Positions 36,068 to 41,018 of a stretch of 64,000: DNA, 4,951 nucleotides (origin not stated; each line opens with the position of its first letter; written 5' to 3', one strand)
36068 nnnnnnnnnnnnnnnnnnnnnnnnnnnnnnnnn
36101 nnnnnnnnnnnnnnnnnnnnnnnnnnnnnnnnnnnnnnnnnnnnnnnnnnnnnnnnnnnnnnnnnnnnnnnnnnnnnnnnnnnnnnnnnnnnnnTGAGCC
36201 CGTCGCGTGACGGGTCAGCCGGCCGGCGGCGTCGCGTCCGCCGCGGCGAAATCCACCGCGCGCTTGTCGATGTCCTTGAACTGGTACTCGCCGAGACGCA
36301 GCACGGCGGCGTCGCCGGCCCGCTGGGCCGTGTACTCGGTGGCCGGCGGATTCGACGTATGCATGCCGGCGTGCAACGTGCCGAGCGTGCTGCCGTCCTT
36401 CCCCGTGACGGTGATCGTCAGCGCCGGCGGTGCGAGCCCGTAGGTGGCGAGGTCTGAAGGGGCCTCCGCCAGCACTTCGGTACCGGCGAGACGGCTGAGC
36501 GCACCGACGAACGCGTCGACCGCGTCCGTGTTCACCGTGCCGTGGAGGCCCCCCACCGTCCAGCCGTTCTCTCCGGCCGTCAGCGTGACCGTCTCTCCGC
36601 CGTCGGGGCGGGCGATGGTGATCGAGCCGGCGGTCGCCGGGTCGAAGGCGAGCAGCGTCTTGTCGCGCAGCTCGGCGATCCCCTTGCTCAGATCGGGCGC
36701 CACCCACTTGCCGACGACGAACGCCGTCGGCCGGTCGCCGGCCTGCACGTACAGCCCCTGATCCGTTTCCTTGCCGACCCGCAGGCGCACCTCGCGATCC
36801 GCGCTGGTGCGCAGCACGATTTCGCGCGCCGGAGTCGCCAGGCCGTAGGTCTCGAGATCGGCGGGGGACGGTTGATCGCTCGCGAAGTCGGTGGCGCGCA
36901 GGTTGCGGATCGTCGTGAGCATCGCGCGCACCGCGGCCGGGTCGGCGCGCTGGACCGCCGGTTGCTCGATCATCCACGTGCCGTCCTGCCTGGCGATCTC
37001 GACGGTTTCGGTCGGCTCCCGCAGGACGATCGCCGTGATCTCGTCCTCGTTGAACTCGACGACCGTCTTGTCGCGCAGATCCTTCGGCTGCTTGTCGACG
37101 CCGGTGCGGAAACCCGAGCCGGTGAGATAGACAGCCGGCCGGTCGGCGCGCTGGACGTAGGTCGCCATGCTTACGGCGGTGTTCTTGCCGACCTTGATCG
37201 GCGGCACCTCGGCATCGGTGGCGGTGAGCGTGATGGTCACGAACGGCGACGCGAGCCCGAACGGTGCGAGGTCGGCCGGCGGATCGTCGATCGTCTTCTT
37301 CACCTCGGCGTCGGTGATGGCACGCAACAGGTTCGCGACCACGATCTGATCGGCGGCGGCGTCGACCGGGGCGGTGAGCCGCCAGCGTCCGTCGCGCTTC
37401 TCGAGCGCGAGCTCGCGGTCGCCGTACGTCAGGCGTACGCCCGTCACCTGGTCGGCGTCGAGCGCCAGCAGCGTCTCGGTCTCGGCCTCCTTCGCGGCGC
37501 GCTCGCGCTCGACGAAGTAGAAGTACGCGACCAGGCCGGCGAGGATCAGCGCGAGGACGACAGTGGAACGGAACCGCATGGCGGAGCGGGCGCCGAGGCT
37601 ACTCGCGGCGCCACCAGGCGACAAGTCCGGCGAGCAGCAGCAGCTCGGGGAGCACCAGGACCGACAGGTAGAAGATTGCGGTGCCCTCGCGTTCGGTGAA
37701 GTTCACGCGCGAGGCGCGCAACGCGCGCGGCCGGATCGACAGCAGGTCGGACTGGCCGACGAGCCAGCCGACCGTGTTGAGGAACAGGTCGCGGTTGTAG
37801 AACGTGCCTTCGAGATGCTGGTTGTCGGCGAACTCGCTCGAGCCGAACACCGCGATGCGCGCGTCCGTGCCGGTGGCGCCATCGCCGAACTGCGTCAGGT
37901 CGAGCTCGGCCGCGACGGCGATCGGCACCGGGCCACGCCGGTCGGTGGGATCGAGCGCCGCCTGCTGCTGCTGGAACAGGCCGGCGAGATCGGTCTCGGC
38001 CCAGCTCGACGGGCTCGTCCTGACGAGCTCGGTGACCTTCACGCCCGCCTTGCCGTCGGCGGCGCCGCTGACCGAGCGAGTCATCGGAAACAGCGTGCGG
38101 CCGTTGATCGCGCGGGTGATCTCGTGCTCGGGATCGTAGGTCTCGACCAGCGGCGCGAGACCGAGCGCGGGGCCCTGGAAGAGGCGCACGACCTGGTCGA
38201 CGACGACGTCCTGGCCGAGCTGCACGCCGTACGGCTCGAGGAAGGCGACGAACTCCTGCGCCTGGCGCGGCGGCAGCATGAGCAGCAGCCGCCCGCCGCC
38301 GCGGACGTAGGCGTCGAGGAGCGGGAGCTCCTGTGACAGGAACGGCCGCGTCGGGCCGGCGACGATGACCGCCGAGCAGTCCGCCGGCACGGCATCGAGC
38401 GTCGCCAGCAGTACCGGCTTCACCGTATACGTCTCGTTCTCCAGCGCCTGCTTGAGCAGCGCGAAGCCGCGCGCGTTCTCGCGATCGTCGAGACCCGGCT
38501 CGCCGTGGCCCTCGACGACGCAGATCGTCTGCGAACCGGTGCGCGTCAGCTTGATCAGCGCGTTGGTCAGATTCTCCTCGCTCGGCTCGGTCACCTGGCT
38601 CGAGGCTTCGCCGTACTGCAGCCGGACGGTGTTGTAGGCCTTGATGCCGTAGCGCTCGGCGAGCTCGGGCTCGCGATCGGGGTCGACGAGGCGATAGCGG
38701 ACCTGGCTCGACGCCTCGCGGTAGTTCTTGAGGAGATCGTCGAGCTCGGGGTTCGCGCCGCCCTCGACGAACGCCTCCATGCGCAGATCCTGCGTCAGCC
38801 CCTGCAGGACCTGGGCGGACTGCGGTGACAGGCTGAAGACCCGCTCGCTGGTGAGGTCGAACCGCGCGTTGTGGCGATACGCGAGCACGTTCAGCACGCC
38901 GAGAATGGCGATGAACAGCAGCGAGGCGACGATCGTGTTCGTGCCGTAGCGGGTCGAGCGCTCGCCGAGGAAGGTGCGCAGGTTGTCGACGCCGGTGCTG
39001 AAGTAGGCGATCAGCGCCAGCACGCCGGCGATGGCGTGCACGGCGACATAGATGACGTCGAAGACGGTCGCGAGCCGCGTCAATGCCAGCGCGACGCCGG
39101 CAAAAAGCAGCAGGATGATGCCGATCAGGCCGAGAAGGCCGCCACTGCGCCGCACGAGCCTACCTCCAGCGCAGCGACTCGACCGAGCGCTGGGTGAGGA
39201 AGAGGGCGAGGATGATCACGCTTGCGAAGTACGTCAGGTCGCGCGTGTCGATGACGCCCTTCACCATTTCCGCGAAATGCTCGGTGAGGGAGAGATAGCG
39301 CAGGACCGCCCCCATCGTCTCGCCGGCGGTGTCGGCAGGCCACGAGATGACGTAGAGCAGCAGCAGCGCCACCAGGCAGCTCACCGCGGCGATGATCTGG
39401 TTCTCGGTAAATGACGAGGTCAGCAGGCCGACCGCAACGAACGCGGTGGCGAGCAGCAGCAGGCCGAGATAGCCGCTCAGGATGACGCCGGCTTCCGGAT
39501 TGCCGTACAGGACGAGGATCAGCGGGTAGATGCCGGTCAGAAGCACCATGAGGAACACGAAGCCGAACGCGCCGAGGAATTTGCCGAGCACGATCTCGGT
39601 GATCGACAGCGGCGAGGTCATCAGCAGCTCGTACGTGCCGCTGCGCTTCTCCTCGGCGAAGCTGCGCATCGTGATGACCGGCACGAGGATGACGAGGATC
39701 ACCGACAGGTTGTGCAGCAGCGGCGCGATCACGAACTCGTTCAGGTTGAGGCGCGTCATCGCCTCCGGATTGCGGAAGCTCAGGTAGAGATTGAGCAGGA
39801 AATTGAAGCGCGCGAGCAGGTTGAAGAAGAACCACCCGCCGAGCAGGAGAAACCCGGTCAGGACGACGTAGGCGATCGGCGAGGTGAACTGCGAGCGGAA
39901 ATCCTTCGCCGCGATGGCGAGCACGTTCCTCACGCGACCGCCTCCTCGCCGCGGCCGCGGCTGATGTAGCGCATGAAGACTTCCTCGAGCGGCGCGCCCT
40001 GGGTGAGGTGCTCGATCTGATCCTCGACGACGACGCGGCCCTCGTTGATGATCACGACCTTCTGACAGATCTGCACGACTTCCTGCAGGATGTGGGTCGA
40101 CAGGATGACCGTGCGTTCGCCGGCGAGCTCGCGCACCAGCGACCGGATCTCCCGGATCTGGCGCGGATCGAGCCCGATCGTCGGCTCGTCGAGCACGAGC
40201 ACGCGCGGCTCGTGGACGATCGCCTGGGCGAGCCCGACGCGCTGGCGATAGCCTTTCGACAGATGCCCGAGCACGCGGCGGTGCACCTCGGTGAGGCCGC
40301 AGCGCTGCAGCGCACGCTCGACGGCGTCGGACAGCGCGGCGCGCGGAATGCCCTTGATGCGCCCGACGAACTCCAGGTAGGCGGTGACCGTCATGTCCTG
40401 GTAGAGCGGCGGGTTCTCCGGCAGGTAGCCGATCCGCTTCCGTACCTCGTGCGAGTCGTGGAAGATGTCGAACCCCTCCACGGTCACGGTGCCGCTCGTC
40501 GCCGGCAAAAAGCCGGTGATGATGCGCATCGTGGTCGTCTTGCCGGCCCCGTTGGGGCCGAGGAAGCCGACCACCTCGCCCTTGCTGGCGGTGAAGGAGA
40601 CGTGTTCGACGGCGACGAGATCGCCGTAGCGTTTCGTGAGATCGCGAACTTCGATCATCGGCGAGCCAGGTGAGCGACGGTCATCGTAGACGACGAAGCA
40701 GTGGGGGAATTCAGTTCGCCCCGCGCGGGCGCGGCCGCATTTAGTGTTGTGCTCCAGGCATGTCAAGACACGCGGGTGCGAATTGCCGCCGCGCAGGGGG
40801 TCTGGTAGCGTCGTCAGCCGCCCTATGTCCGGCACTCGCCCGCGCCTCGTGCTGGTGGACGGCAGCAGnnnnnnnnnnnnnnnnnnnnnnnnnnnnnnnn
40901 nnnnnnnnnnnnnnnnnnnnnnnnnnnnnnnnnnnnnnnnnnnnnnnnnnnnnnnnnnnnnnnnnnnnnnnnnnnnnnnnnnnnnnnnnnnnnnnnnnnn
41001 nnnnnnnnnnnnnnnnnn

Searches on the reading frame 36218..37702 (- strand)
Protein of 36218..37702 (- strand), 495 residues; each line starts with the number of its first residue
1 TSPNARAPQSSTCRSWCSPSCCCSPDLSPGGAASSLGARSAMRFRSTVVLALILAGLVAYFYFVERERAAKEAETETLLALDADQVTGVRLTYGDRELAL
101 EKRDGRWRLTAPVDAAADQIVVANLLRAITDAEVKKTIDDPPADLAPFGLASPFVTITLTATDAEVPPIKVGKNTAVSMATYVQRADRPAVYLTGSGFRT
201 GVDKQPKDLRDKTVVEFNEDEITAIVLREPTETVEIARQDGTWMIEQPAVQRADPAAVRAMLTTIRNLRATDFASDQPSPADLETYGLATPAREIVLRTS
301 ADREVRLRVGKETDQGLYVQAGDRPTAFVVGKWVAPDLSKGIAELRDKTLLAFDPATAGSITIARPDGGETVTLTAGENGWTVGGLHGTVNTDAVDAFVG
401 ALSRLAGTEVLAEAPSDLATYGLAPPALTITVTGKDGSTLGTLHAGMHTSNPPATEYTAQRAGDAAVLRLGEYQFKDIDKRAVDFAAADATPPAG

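Call 37: search_protein_families(library=pfam, proteins=[window:36218-37702:-], max_evalue=0.001)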
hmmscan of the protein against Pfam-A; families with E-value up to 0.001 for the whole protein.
window:36218-37702:- (495 aa): 1 family
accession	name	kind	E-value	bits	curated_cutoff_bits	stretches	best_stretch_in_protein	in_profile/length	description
PF14238.11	DUF4340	-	1.8e-58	198.2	25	3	107-279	1-173/183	Domain of unknown function (DUF4340)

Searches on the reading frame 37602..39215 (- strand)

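Call 37: search_protein_families(library=pfam, proteins=[window:37602-39215:-], max_evalue=0.001)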
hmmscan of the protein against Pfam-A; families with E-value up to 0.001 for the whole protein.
window:37602-39215:- (538 aa): 3 families
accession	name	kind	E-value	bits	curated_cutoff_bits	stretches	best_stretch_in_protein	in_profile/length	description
PF09822.16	ABC_transp_aux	-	5.4e-31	108.3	34.7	1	229-480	2-287/288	ABC-type uncharacterized transport system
PF23357.1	DUF7088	-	2.2e-12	47.5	27.8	1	124-205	2-93/105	Domain of unknown function (DUF7088)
PF23355.1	IFT52_GIFT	-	0.0006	19.4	27.2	0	279-341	45-111/246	IFT52 GIFT domain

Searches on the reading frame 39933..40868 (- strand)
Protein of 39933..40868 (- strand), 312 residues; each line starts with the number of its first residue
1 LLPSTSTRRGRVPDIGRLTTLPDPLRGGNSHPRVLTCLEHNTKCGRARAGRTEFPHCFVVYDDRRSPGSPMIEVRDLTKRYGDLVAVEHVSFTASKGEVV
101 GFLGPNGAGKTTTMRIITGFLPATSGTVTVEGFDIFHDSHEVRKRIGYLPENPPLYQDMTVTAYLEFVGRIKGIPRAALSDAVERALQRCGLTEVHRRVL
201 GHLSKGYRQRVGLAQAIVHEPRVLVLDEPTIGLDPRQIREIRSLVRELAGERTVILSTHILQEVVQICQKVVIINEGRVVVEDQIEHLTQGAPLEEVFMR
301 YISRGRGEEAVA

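Call 37: search_protein_families(library=pfam, proteins=[window:39933-40868:-], max_evalue=0.001)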
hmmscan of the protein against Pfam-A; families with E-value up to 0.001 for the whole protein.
window:39933-40868:- (312 aa): 2 families
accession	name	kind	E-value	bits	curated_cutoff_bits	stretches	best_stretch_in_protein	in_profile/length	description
PF00005.33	ABC_tran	-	6.9e-33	114.6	25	1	88-230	2-136/137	ABC transporter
PF13304.12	AAA_21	-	3e-12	47.7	27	1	202-260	237-299/304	AAA domain, putative AbiEii toxin, Type IV TA system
